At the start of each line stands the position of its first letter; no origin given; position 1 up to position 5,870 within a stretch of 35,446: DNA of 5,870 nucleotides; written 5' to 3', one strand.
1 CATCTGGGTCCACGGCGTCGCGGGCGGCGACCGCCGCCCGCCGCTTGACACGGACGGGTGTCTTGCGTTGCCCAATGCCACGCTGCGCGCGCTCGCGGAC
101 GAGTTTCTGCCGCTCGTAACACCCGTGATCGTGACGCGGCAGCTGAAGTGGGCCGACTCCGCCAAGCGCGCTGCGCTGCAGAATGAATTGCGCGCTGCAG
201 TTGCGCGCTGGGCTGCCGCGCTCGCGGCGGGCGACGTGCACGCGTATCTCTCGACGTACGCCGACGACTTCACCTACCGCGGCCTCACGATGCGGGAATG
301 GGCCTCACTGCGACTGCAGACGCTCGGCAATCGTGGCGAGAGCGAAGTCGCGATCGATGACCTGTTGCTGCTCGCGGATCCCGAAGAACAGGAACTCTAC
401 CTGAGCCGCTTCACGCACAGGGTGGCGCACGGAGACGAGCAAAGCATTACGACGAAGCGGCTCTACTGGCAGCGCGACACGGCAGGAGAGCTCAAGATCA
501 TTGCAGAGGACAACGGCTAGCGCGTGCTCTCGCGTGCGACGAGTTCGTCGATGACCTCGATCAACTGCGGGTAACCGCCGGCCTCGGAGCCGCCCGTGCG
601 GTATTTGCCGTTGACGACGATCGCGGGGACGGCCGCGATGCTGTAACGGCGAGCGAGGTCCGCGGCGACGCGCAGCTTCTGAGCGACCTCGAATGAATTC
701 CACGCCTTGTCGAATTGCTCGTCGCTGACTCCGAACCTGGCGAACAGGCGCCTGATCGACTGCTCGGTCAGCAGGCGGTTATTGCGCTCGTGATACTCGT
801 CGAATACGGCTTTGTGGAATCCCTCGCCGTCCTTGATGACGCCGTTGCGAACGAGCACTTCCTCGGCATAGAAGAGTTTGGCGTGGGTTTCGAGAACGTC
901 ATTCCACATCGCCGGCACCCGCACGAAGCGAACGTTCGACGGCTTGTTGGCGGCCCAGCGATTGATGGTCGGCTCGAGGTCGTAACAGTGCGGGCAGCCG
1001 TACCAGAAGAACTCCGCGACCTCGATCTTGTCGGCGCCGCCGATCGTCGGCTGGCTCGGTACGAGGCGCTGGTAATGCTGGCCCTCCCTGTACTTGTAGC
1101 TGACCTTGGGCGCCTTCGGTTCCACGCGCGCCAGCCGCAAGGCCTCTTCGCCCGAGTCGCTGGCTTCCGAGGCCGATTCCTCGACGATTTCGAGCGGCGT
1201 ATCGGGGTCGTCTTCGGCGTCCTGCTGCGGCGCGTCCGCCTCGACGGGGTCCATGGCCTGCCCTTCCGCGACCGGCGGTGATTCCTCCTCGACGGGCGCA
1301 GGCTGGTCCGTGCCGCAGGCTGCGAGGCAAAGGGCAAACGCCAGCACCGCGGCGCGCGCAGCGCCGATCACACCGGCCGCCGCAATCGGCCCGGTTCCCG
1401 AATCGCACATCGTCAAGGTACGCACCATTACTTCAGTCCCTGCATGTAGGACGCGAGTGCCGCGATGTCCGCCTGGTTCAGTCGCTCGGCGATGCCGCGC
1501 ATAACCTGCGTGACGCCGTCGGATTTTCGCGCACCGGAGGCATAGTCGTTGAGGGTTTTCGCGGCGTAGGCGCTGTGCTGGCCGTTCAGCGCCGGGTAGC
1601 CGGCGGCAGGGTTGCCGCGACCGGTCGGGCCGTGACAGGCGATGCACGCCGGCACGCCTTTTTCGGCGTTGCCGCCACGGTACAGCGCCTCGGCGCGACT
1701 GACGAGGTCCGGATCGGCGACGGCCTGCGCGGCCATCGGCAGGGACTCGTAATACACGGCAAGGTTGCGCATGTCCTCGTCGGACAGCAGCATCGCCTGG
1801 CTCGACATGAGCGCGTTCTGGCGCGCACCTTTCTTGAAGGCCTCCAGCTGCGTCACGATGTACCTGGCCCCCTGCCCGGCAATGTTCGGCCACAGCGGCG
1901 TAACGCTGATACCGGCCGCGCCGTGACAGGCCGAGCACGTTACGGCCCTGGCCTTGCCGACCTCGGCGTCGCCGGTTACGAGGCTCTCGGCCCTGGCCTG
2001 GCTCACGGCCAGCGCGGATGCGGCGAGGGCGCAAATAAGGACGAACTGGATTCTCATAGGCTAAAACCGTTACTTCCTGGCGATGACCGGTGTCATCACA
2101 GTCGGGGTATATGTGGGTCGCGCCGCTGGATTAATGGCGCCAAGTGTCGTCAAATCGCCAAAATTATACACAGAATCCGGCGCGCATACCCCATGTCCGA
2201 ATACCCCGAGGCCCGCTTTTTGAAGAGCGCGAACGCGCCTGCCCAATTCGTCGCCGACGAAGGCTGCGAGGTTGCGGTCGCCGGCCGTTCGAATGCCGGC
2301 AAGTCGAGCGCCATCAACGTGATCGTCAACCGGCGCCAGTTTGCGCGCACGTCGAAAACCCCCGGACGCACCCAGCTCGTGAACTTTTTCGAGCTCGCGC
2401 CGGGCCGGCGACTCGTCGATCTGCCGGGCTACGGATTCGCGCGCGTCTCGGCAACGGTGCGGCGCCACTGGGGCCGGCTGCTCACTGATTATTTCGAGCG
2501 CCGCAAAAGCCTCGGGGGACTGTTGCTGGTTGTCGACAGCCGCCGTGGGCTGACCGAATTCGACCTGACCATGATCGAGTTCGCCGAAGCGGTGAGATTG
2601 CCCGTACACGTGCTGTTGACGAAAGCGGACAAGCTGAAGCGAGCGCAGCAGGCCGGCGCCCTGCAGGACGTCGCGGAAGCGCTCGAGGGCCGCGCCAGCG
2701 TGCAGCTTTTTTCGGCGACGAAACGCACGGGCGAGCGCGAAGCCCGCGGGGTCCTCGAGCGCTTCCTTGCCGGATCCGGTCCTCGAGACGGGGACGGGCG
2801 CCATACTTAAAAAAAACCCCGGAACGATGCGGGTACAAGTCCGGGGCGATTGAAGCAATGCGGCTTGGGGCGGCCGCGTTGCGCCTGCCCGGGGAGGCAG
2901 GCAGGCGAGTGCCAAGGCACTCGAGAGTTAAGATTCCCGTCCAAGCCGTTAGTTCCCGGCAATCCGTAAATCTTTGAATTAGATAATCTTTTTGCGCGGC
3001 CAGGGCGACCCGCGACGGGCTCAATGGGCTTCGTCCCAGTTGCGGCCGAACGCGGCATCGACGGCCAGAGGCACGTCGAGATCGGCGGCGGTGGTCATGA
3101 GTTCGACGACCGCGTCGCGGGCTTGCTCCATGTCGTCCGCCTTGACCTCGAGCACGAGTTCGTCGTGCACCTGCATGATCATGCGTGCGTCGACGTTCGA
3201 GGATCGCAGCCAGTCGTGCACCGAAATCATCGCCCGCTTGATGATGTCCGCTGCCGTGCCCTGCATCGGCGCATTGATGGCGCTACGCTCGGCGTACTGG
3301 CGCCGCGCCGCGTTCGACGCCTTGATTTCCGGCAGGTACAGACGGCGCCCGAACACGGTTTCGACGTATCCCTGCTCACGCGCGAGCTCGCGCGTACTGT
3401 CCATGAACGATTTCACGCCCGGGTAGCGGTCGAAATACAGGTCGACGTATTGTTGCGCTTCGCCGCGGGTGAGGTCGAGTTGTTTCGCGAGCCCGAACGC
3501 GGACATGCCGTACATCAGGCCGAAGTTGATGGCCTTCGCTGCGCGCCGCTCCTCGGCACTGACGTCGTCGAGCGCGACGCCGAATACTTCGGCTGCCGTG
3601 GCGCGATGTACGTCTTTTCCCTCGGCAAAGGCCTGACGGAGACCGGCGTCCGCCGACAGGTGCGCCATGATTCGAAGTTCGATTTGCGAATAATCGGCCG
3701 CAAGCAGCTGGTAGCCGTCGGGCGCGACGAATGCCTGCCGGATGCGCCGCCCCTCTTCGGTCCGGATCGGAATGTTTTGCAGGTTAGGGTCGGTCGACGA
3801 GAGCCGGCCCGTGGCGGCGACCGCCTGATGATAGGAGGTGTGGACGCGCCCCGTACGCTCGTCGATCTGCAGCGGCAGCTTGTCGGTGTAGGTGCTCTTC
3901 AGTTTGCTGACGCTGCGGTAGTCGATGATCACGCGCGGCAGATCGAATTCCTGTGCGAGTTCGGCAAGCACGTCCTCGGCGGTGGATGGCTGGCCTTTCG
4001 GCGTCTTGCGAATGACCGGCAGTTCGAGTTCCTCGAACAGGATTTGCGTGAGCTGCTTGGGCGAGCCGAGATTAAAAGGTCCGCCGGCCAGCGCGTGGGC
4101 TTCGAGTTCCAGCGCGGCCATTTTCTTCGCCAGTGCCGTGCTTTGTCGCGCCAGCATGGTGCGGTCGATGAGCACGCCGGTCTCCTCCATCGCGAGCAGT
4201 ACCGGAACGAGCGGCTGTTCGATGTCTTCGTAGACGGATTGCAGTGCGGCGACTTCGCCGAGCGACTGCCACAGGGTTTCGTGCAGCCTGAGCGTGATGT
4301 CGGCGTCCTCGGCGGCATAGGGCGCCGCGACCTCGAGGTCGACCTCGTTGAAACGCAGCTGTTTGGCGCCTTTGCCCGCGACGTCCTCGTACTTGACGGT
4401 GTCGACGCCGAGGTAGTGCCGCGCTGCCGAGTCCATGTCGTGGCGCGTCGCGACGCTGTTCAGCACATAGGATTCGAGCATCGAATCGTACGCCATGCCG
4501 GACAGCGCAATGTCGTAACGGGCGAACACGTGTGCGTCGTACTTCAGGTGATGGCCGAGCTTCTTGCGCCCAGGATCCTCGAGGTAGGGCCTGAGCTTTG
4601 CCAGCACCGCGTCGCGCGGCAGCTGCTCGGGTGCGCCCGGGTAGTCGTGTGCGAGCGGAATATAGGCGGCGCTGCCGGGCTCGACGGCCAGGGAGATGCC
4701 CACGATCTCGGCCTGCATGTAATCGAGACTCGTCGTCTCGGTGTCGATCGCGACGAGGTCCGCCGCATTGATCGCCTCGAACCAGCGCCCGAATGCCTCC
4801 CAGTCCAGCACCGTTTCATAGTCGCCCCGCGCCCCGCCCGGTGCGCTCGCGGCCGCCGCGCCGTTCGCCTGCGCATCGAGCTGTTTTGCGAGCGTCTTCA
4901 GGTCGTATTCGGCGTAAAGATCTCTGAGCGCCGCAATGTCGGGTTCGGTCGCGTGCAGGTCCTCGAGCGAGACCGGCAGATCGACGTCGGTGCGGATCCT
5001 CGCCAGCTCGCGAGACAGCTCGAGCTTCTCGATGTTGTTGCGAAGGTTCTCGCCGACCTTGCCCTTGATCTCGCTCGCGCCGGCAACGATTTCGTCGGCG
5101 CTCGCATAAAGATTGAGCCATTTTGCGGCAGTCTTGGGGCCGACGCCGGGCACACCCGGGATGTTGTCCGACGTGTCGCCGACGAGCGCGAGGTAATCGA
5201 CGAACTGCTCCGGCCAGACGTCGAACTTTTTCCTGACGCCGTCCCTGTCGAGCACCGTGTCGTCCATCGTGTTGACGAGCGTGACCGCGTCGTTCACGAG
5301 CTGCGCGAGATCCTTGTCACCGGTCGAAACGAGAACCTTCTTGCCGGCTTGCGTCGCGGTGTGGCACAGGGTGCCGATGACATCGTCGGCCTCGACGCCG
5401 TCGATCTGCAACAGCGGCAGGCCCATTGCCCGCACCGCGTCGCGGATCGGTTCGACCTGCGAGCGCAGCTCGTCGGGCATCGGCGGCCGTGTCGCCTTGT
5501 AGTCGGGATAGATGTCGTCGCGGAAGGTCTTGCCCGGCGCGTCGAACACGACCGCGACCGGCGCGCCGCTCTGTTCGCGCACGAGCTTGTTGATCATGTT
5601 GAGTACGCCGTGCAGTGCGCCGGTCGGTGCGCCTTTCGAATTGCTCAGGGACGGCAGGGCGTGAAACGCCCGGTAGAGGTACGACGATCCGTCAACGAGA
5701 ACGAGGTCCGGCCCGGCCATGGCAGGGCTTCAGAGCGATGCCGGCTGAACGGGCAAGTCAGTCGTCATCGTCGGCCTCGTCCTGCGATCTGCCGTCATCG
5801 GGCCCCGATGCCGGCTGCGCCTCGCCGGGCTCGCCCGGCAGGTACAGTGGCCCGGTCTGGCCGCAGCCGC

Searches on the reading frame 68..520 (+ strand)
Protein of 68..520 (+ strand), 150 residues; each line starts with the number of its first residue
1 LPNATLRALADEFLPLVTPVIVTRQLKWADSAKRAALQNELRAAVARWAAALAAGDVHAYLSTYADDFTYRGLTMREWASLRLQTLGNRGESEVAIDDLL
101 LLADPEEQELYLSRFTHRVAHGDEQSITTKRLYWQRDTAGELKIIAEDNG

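Call 64: search_protein_families(library=pfam, proteins=[window:68-520:+], max_evalue=0.00001)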
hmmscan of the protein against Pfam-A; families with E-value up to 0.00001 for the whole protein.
window:68-520:+ (150 aa): 1 family
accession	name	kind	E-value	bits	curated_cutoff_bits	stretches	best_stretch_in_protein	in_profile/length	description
PF24125.1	Cds6_C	-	4e-10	40.4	27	1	41-147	2-110/111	Cds6 C-terminal NTF2-like domain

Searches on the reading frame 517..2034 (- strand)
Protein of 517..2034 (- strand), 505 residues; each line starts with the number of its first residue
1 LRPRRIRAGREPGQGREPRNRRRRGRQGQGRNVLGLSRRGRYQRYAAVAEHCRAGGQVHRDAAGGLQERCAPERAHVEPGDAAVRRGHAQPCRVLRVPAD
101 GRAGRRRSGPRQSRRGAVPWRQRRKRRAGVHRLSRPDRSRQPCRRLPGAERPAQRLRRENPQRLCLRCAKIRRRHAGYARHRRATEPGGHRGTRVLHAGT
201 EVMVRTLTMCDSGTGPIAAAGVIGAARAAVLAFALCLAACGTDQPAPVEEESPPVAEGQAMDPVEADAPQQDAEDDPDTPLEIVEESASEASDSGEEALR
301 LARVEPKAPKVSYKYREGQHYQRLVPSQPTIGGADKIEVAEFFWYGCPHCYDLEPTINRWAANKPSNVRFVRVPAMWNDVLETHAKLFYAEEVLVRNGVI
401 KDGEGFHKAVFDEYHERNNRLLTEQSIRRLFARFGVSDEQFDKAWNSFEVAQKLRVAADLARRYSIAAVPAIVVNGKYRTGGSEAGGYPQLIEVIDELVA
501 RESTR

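Call 64: search_protein_families(library=pfam, proteins=[window:517-2034:-], max_evalue=0.00001)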
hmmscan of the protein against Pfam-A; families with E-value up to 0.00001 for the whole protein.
window:517-2034:- (505 aa): 1 family
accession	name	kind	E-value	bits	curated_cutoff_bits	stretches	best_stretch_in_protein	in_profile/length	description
PF01323.26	DSBA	-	5.5e-13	49.6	25.6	1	403-481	101-179/191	DSBA-like thioredoxin domain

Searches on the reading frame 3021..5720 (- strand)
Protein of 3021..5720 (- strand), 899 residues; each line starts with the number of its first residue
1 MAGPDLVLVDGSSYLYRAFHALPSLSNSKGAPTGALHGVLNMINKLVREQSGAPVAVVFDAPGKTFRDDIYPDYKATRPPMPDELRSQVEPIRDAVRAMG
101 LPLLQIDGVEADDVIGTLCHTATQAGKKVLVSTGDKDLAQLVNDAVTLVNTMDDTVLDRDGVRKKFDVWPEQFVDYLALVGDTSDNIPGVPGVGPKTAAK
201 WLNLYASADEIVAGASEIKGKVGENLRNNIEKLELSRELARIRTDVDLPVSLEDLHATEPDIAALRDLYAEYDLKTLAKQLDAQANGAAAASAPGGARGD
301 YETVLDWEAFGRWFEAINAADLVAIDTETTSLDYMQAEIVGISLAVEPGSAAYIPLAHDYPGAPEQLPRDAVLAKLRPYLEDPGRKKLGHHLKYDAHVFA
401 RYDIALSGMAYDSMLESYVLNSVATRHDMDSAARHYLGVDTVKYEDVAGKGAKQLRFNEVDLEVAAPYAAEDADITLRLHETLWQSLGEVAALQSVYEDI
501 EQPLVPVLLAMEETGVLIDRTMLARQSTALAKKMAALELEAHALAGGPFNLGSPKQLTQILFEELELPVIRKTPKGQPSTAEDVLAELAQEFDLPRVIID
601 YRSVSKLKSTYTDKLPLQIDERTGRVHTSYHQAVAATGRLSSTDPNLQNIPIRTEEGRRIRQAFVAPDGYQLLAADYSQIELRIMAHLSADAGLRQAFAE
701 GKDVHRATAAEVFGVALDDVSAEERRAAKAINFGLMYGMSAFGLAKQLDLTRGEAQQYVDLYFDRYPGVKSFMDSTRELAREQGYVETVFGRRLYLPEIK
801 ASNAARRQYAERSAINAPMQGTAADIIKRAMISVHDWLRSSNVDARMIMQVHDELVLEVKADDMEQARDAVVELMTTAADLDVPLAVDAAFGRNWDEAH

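Call 64: search_protein_families(library=pfam, proteins=[window:3021-5720:-], max_evalue=0.00001)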
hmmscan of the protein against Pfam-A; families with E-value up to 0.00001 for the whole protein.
window:3021-5720:- (899 aa): 5 families
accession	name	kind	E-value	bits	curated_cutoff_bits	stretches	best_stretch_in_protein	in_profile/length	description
PF00476.26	DNA_pol_A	-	3.8e-162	540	34.3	1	521-897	2-381/381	DNA polymerase family A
PF02739.22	5_3_exonuc_N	-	4.6e-56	189.5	34.3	1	6-166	2-163/164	5'-3' exonuclease, N-terminal resolvase-like domain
PF01367.25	5_3_exonuc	-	2.8e-34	117.9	40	1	168-261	1-95/97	5'-3' exonuclease, C-terminal SAM fold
PF01612.26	DNA_pol_A_exo1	-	3.9e-29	102.1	23.6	1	301-487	1-172/173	3'-5' exonuclease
PF22619.2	DNA_polI_exo1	-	1.1e-11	45.2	27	1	331-454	7-118/140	DNA polymerase I, ribonuclease H-like domain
